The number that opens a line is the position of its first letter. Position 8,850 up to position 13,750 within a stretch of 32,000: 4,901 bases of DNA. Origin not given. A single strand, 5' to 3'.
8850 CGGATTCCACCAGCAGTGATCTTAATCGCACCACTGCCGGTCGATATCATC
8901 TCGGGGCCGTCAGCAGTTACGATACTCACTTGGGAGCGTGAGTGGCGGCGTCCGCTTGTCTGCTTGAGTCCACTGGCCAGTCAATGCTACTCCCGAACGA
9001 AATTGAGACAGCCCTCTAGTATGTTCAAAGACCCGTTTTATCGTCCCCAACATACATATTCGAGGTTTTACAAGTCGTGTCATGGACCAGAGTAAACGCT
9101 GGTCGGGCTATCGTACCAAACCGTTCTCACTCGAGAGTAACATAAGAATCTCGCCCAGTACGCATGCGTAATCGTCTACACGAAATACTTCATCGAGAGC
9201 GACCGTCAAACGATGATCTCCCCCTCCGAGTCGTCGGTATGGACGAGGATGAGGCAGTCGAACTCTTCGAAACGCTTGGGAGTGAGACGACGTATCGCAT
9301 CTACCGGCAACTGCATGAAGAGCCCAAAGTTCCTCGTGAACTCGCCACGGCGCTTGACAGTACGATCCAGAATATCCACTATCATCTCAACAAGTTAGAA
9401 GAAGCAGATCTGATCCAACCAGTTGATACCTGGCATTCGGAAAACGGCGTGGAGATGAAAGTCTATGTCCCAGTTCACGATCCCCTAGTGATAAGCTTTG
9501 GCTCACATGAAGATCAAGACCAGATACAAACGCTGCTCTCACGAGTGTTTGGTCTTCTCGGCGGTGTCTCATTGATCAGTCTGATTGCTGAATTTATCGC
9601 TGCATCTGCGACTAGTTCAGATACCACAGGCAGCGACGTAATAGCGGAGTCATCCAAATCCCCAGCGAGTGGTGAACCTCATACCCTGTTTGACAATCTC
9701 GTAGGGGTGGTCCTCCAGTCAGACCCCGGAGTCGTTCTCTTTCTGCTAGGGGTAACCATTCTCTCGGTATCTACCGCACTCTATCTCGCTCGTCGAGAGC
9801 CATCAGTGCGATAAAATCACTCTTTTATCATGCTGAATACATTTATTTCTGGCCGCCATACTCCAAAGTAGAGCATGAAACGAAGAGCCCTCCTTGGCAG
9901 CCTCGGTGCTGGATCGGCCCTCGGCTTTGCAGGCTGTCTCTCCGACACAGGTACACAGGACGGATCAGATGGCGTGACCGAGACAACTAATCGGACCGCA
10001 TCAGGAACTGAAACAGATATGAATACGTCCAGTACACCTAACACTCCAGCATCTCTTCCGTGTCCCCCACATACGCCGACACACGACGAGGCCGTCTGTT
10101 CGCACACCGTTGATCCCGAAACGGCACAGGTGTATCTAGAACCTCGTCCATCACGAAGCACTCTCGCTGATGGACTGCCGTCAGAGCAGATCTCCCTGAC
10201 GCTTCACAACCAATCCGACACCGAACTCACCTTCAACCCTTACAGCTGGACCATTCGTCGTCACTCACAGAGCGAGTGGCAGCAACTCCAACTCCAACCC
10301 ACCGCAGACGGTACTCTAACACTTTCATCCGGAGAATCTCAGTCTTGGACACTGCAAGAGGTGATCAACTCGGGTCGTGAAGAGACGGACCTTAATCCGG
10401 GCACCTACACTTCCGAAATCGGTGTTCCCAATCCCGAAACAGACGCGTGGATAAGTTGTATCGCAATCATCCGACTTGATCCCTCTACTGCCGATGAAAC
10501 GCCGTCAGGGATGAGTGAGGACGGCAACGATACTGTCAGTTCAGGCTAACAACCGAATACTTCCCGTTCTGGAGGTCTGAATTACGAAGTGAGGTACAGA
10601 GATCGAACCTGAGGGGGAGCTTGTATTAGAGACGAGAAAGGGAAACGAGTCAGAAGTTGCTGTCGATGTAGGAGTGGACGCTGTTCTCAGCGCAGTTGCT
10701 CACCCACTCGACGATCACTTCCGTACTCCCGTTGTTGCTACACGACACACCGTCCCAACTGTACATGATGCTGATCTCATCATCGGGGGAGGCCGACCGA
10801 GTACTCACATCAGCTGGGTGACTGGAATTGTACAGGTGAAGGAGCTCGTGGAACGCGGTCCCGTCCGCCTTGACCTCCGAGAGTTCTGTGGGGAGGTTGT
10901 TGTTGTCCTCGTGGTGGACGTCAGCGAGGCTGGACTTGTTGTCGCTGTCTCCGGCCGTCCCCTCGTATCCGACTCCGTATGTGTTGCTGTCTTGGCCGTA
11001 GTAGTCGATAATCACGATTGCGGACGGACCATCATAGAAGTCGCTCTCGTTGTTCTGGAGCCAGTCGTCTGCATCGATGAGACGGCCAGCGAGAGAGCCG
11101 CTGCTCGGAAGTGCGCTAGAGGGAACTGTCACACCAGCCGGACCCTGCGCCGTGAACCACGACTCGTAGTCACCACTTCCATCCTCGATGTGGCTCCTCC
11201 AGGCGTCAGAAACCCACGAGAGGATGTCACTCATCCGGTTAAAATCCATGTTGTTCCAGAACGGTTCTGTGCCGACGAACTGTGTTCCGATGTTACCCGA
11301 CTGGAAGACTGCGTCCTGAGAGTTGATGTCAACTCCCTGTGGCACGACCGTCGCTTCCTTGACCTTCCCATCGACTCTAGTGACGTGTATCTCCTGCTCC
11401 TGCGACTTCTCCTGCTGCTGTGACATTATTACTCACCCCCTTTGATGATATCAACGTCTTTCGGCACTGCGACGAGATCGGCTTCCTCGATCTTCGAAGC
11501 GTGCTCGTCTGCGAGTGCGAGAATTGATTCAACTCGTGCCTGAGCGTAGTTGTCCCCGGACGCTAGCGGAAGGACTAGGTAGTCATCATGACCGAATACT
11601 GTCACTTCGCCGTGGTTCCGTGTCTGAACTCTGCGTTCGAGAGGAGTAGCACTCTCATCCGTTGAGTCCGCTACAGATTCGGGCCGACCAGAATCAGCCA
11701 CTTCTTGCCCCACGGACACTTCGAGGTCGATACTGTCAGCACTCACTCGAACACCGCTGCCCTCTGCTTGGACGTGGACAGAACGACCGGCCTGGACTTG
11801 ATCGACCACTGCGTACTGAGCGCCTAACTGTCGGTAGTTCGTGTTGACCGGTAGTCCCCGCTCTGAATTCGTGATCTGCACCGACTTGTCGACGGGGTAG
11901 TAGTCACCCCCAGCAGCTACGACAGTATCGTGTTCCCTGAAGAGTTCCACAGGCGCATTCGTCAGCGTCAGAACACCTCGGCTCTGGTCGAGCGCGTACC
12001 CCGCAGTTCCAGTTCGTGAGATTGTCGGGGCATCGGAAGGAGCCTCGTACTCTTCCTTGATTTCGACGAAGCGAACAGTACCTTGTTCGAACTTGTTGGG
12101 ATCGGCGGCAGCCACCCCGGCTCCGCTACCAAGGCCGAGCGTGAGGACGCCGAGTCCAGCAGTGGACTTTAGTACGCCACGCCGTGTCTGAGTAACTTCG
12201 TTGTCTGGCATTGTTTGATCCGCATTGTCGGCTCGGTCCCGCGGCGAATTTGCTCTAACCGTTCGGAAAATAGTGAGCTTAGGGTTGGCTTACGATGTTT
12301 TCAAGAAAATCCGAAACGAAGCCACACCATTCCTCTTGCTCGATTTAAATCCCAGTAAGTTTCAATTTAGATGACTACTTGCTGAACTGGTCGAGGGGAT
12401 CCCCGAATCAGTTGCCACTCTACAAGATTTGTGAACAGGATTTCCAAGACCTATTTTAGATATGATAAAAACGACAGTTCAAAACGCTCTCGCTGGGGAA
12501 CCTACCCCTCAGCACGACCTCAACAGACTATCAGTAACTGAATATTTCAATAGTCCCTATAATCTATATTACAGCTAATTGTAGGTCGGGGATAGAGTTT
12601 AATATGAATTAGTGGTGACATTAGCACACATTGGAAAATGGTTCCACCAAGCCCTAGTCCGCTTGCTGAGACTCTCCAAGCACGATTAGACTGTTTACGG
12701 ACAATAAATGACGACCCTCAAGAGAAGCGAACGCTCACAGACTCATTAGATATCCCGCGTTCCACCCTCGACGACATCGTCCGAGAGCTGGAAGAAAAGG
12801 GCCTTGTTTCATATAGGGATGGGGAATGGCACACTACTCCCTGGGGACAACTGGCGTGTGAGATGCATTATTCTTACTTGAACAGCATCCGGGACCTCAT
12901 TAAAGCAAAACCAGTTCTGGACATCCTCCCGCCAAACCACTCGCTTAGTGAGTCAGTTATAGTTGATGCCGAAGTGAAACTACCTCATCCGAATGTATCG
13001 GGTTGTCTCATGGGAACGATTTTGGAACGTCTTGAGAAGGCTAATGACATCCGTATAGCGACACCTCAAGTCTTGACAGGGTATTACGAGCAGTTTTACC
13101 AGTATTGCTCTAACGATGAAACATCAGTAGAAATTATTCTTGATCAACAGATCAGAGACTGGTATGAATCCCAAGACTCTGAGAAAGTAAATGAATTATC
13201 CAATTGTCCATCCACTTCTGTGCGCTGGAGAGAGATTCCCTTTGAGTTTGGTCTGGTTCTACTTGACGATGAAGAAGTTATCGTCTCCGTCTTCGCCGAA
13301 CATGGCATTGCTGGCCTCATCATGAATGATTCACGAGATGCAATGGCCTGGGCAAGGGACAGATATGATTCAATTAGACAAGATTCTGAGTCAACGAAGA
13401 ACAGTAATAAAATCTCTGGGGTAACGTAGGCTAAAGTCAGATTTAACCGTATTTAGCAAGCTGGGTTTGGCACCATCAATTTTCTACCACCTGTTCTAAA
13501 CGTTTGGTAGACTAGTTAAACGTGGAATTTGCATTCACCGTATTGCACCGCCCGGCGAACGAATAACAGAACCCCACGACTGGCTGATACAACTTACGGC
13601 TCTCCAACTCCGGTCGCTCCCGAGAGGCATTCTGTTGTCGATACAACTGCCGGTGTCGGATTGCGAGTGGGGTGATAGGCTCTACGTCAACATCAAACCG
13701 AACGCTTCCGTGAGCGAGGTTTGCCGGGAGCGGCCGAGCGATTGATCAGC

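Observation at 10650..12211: Signal-less metzincin-like protease translationally coupled to a Tat-signal protein (possible Tat hitchhiker pair or protease/partner complex)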

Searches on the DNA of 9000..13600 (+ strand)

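Call 74: search_dna_similar(query=window:9000-13600:+, collection=plasmids, mode=near, max_rows=8)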
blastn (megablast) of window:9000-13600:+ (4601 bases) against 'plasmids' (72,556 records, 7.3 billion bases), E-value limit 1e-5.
No match.
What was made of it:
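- Tried and rejected: There is no megablast hit in PLSDB (call 74).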

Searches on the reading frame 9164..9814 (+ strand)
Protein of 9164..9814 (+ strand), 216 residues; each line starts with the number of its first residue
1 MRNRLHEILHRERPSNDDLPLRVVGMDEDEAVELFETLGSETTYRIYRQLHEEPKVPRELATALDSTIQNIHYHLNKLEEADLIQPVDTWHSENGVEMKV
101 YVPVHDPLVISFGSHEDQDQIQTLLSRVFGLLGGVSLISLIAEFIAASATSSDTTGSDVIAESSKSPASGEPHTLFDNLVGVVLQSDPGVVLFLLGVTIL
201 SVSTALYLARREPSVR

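Call 3: search_protein_families(library=pfam, proteins=[window:9164-9814:+], max_evalue=1)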
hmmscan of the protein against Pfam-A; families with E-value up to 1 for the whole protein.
window:9164-9814:+ (216 aa): 10 families
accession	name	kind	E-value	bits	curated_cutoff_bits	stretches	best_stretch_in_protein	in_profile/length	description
PF12840.13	HTH_20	-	5.3e-12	46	27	1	38-84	1-48/51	Helix-turn-helix domain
PF24267.1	HVO_1552_C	-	1.2e-06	29.1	27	1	113-211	3-98/98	HVO_1552, C-terminal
PF13412.12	HTH_24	-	3.3e-05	23.8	21.9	1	41-85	3-48/48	Winged helix-turn-helix DNA-binding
PF01022.26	HTH_5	-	0.00037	20.7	22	1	45-85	6-46/47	Bacterial regulatory protein, arsR family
PF25212.1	HVO_A0114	-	0.0015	18.8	27.6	1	51-103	33-80/84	HVO_A0114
PF25213.1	HVO_A0261_N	-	0.0017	18.6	35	1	38-88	8-58/86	HVO_A0261 N-terminal domain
PF22979.2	HTH_69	-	0.011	16.1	27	1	59-89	31-61/69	Winged helix-turn-helix domain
PF12802.13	MarR_2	-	0.012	16.2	27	1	51-86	15-52/61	MarR family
PF24038.1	DUF7347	-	0.052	14.2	27.6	1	33-80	3-54/77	Domain of unknown function (DUF7347)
PF10711.15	DUF2513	-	0.11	13.3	29.6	1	65-94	32-61/100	Hypothetical protein (DUF2513)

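Call 4: search_protein_families(library=ncbifam, proteins=[window:9164-9814:+], max_evalue=1)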
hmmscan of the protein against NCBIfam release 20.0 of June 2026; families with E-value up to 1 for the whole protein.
window:9164-9814:+ (216 aa): 7 families
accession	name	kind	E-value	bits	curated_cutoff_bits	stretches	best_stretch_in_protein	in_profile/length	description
NF033788.1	HTH_metalloreg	subfamily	1e-06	28.4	55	1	32-85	2-56/77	metalloregulator ArsR/SmtB family transcription factor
NF033789.1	repress_SdpR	subfamily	0.003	17.4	100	1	35-85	2-52/79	autorepressor SdpR family transcription factor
TIGR04176.1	MarR_EPS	equivalog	0.0082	16.2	88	1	41-88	4-52/105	MarR family EPS-associated transcriptional regulator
NF047906.1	CdPbTransRegCmtR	equivalog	0.02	14.8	150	1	37-85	17-65/104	Cd(II)/Pb(II)-sensing metalloregulatory transcriptional regulator CmtR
NF007915.0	PRK10629.1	equivalog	0.024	14.3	89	1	92-129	60-97/127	EnvZ/OmpR regulon moderator MzrA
TIGR04540.1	CLB_0814_fam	hypoth_equivalog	0.093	12.9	50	1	54-95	4-43/73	TIGR04540 family protein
NF053602.1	Phr_regulator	exception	0.094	12.3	320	1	33-85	4-56/191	heat shock transcription regulator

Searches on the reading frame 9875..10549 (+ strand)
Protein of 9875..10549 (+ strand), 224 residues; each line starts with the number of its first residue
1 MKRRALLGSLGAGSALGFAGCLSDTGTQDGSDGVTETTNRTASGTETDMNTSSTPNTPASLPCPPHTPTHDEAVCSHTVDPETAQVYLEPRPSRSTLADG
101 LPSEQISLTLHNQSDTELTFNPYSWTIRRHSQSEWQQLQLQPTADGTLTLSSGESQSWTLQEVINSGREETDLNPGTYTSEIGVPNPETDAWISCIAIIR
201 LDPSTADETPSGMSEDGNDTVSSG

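Call 3: search_protein_families(library=pfam, proteins=[window:9875-10549:+], max_evalue=1)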
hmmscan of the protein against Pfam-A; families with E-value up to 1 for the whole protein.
window:9875-10549:+ (224 aa): 1 family
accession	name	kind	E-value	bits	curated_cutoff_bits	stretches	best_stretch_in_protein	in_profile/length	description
PF20251.4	Big_14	-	0.0002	21.7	27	1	103-178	18-88/104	Bacterial Ig-like domain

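Call 4: search_protein_families(library=ncbifam, proteins=[window:9875-10549:+], max_evalue=1)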
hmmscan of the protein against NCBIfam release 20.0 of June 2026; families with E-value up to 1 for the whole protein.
window:9875-10549:+ (224 aa): 0 families

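Call 84: search_protein_families(library=padloc, proteins=[window:9875-10549:+], max_evalue=0.01)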
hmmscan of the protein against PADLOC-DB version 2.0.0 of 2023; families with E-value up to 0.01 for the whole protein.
window:9875-10549:+ (224 aa): 0 families

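Call 85: search_protein_families(library=phrogs, proteins=[window:9875-10549:+], max_evalue=0.01)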
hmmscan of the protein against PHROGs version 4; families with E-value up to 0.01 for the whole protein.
window:9875-10549:+ (224 aa): 0 families

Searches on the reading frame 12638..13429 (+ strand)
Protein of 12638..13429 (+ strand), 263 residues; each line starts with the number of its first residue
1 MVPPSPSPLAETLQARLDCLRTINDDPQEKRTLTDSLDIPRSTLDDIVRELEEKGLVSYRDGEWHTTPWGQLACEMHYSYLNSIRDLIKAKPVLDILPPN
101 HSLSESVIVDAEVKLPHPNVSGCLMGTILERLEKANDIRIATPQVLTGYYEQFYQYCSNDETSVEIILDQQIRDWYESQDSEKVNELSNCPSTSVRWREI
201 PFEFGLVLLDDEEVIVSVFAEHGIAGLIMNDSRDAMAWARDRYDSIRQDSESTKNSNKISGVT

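Call 3: search_protein_families(library=pfam, proteins=[window:12638-13429:+], max_evalue=1)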
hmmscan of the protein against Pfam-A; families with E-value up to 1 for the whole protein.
window:12638-13429:+ (263 aa): 10 families
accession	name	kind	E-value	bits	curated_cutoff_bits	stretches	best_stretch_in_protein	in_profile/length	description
PF08350.17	FilR1_middle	-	1.7e-20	73.8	27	1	127-249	7-128/128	Methanogenesis regulatory protein FilR1, middle domain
PF25213.1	HVO_A0261_N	-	6.7e-13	48.8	35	1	14-83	11-80/86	HVO_A0261 N-terminal domain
PF01978.25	TrmB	-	0.00018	21.7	25.6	1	27-63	22-58/68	Sugar-specific transcriptional regulator TrmB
PF24270.1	HTH_Cmi2_C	-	0.0013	19.4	27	1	18-64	79-125/125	Cmi2, C-terminal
PF12802.13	MarR_2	-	0.015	15.9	27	1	19-60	10-53/61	MarR family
PF01047.28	MarR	-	0.023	15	24.6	1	18-58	7-48/59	MarR family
PF13463.12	HTH_27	-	0.044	14.5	22.2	1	20-57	9-48/68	Winged helix DNA-binding domain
PF02082.26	Rrf2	-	0.073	13.7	30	1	24-62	20-58/132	Iron-dependent Transcriptional regulator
PF14947.12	HTH_45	-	0.09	13.2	25.5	1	17-72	9-64/77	Winged helix-turn-helix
PF09339.16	HTH_IclR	-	0.17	12.1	22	1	26-60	15-51/52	IclR helix-turn-helix domain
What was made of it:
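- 12638..13429 (+): Divergent wHTH regulator (HVO_A0261_N + FilR1_middle), co-conserved with the pair. Pfam hits in call 3.
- Checked: The neighbour at 12638-13429(+) is a wHTH regulator: HVO_A0261_N 6.7e-13 and FilR1_middle 1.7e-20 (call 3).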

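Call 4: search_protein_families(library=ncbifam, proteins=[window:12638-13429:+], max_evalue=1)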
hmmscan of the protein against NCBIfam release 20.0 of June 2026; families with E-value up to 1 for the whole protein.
window:12638-13429:+ (263 aa): 4 families
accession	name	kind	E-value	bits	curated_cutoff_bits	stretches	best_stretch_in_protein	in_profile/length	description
NF001061.0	PRK00117.5-1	equivalog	0.02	14.5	264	0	12-58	84-133/246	recombination regulator RecX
NF053610.1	Sso10a_fam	subfamily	0.037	14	60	1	28-71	18-61/64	Sso10a family chromatin protein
NF007339.0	PRK09834.1-1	equivalog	0.048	12.9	299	1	12-60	22-71/271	DNA-binding transcriptional regulator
TIGR01884.1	cas_HTH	subfamily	0.21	10.9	60.2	1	30-58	159-187/202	CRISPR-associated CARF protein Csa3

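Call 84: search_protein_families(library=padloc, proteins=[window:12638-13429:+], max_evalue=0.01)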
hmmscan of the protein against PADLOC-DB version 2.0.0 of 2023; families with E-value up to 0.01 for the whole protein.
window:12638-13429:+ (263 aa): 5 families
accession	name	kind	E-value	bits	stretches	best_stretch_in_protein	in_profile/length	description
PDLC01879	CARF3--CARF_TM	-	0.0004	18.1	1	5-76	147-219/222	-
PDLC01044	Csa3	-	0.00056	17.8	1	15-70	137-190/194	Type I-A associated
PDLC01858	CARF3--CARF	-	0.00085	17.3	1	19-63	149-193/204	-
PDLC01865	CARF3--CARF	-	0.0042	14.7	1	13-64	148-198/215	-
PDLC01438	Csa3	-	0.0044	15.1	0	15-80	149-209/305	"CAS-I,CAS-II,CAS-III,CAS-IV,CAS-V,CAS-VI; associated_signaling"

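Call 85: search_protein_families(library=phrogs, proteins=[window:12638-13429:+], max_evalue=0.01)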
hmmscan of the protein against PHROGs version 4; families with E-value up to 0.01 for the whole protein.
window:12638-13429:+ (263 aa): 0 families
